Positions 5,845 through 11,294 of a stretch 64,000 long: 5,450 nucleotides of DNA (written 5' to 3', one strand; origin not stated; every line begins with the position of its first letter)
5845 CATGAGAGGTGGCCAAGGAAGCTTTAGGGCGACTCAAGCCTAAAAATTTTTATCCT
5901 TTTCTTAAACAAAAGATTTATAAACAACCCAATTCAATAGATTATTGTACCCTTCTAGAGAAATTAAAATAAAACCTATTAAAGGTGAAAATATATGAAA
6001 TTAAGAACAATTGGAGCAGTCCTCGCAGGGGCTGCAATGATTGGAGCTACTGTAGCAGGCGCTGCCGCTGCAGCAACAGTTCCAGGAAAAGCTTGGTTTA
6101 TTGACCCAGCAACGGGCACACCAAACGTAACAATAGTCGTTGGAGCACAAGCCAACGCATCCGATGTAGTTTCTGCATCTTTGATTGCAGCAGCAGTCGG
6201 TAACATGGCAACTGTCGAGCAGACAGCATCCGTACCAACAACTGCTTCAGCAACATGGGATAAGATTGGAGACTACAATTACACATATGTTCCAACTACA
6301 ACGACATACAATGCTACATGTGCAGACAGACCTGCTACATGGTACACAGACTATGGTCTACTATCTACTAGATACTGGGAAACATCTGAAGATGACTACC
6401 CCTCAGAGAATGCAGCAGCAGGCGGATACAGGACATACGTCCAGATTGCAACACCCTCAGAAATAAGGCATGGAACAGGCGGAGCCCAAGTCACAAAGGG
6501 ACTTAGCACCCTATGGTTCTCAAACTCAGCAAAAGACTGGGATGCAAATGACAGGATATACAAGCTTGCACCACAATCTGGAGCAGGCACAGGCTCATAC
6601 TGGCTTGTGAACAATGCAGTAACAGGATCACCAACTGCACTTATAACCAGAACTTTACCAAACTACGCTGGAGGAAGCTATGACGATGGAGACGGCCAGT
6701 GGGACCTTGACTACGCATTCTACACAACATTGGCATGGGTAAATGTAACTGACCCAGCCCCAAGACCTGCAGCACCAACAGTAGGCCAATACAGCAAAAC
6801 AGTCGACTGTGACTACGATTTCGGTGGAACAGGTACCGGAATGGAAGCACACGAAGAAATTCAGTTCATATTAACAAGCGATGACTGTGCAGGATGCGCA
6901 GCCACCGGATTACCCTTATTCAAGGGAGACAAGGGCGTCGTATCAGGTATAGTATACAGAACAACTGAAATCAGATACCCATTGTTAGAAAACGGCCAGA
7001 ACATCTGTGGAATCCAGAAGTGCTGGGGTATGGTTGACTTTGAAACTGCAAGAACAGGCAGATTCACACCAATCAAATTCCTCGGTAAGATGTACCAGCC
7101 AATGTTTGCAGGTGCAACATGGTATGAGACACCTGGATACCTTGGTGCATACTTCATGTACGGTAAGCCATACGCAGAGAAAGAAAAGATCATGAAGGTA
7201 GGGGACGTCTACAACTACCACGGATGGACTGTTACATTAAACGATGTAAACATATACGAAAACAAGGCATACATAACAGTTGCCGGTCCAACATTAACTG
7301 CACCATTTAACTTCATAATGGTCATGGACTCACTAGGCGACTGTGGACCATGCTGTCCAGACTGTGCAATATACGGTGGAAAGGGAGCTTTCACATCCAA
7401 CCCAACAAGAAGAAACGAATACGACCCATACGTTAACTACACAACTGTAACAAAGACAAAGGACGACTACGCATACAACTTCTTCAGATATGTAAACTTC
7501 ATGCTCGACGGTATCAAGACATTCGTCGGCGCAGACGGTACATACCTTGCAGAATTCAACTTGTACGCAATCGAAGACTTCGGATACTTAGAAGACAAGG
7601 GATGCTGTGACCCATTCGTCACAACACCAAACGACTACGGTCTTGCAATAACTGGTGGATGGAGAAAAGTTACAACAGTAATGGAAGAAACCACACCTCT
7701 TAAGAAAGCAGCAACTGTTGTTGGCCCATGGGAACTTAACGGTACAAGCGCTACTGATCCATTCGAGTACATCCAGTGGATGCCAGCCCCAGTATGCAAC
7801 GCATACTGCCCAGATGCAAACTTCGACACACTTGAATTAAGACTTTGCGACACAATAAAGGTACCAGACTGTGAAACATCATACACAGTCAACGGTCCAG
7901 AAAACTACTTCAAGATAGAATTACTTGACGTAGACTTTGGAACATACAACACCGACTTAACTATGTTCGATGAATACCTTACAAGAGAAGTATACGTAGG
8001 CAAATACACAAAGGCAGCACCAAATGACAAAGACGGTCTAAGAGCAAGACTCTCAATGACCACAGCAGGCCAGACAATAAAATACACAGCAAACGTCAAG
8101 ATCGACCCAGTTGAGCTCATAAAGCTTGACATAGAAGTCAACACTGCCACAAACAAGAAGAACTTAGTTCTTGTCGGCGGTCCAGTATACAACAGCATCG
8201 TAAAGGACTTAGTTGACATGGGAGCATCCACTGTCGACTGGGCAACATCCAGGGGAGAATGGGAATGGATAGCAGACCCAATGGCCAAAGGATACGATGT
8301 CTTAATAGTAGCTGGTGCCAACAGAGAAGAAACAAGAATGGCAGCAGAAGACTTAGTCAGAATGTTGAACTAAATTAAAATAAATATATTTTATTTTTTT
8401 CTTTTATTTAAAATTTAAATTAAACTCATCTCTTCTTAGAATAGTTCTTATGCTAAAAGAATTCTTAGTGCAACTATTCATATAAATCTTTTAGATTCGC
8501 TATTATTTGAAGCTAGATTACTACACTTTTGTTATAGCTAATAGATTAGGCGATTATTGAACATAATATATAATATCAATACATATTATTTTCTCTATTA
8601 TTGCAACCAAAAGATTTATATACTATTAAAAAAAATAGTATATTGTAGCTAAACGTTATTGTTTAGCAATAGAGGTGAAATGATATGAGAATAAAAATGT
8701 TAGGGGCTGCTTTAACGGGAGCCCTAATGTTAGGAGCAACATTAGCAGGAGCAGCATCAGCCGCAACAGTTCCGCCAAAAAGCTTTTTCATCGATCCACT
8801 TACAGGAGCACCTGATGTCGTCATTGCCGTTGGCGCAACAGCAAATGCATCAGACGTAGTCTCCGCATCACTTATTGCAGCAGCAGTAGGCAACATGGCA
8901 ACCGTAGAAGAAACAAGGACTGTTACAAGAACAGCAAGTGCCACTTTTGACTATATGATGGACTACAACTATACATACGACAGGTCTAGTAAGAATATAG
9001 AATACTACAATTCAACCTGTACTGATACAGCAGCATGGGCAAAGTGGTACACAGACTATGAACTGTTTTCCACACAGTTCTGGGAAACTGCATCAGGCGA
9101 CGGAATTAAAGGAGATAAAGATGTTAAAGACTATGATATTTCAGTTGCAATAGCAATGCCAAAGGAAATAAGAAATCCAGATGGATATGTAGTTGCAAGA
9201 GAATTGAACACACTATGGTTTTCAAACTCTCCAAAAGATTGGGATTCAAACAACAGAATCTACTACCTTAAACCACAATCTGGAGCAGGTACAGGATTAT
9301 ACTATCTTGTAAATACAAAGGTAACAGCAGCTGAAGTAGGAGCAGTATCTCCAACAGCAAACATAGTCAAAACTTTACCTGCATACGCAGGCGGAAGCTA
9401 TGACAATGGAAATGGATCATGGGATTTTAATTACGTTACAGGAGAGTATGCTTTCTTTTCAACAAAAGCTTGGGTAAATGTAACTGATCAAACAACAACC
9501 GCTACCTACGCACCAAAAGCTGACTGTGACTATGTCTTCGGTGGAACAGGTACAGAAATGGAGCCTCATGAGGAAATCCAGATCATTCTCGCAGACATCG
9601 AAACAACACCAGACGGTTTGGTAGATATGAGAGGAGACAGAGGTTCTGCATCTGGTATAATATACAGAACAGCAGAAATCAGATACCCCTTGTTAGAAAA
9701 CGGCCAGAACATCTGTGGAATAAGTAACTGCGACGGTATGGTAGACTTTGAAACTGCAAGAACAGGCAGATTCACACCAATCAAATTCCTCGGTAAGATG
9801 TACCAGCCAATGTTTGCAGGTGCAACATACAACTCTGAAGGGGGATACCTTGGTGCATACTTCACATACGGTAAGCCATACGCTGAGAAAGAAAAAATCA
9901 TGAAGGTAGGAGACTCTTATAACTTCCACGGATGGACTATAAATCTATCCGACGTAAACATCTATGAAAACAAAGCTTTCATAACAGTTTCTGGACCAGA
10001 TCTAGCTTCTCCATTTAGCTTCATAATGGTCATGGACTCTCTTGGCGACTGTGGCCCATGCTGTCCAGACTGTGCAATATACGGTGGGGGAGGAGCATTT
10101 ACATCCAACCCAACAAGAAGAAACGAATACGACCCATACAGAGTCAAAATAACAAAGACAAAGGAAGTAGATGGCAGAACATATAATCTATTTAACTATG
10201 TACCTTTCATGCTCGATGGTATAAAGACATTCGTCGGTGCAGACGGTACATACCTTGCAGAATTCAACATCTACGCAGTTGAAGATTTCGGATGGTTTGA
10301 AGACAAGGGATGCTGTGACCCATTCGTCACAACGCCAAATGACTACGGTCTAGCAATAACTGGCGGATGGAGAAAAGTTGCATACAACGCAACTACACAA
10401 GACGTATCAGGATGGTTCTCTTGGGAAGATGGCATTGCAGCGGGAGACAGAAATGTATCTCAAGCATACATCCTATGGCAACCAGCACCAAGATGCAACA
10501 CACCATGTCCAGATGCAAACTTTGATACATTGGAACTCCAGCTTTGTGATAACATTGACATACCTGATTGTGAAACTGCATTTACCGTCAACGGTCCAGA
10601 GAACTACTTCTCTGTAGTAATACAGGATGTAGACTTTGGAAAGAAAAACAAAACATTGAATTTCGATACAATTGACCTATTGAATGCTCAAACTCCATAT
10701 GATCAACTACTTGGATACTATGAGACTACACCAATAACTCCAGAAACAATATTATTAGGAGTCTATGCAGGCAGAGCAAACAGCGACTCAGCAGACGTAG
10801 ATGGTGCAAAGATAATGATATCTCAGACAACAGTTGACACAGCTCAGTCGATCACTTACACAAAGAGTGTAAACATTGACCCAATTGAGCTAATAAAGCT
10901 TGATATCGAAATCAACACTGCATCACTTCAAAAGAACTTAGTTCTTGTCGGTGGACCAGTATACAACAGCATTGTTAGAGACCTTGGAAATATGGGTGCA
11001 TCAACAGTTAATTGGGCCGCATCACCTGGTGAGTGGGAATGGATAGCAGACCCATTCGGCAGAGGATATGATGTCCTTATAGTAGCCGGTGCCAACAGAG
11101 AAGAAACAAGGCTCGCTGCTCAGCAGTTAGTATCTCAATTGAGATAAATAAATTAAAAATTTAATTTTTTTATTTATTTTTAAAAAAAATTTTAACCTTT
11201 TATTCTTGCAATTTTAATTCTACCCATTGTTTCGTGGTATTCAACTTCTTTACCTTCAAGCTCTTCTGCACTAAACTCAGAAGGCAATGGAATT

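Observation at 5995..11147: Tandem S-layer paralogs with a mosaic of near-identical and highly diverged segments, the signature of gene conversion or a phase-variable surface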

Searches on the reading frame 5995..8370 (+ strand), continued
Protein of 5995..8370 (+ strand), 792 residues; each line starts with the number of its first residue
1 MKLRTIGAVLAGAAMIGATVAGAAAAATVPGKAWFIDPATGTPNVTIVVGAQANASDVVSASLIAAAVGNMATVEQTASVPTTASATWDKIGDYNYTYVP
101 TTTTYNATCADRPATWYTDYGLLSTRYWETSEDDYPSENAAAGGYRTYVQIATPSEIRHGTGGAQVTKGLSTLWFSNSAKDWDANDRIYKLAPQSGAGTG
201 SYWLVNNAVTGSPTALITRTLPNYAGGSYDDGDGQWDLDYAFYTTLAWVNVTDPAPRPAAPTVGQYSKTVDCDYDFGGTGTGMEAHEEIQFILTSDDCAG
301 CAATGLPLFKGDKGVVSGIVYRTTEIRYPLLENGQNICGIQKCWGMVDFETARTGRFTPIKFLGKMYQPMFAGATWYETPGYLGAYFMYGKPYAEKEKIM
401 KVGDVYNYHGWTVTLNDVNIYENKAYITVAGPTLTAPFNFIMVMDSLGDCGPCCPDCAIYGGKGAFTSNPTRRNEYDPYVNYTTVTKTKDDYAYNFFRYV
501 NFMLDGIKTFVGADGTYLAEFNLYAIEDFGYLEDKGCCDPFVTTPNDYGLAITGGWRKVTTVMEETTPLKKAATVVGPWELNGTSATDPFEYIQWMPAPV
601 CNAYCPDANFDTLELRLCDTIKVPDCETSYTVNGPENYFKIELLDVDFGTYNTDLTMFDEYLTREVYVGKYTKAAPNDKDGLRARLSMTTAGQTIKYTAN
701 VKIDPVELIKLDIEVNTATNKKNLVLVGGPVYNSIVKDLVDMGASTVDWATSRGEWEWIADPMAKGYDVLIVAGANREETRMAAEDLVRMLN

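Call 68: find_encoding_contigs(protein=P0025, flank=3000, max_places=6)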
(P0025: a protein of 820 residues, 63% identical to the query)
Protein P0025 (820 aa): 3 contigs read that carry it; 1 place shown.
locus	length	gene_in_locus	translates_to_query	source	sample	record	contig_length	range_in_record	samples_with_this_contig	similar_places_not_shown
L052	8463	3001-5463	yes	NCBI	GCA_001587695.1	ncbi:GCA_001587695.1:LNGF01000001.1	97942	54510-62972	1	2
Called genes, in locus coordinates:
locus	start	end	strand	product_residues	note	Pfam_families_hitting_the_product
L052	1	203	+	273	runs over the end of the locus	PF27325:MJ0538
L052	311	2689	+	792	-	PF05124:S_layer_C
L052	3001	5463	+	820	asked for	PF05124:S_layer_C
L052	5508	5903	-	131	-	PF21485:IF5A-like_N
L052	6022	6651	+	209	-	-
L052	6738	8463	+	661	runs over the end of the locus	PF03030:H_PPase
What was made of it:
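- The exact W_B protein is encoded on 3 assembled contigs (call 68). The exact W_B protein is encoded on 3 contigs of different lengths, one of them in a named NCBI assembly (call 68).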

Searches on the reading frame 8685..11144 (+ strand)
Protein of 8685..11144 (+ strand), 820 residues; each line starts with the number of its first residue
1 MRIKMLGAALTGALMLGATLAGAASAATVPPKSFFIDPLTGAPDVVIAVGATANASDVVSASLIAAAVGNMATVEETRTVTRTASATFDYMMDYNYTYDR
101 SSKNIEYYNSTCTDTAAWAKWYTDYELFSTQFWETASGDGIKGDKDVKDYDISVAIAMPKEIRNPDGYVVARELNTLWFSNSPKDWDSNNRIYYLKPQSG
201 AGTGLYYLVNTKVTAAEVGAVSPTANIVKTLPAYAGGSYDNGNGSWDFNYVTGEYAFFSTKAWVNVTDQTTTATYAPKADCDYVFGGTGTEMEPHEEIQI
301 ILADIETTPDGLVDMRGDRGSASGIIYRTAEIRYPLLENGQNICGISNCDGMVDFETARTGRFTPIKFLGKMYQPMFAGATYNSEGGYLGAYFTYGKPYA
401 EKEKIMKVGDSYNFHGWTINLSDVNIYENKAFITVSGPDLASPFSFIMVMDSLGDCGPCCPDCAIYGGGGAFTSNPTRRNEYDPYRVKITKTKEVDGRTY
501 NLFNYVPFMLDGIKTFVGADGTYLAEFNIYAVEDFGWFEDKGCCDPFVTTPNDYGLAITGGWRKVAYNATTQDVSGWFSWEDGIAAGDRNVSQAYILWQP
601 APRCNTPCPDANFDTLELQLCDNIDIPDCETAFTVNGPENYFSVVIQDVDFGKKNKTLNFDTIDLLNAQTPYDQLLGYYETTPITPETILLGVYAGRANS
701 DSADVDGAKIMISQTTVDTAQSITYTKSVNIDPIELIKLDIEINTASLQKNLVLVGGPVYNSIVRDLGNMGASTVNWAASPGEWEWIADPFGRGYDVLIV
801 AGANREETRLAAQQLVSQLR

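Call 5: search_protein_families(library=pfam, proteins=[window:8685-11144:+], max_evalue=0.01)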
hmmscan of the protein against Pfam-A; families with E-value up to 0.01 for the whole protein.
window:8685-11144:+ (820 aa): 1 family
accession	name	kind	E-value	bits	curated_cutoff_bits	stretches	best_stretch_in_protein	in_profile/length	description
PF05124.17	S_layer_C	-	2.2e-30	106.1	23.9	1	41-818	13-176/177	S-layer like family, outer domain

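Call 6: search_protein_families(library=ncbifam, proteins=[window:8685-11144:+], max_evalue=0.01)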
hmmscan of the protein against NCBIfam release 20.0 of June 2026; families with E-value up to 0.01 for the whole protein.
window:8685-11144:+ (820 aa): 1 family
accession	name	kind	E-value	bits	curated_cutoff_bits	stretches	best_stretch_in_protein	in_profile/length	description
TIGR01564.1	S_layer_MJ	subfamily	8.1e-23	80.9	25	2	711-818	467-570/571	S-layer protein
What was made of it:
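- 10815..11138 (+): Gene B, C-terminal half of the anchor domain. TIGR01564 match at aa 711-818 (call 6).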
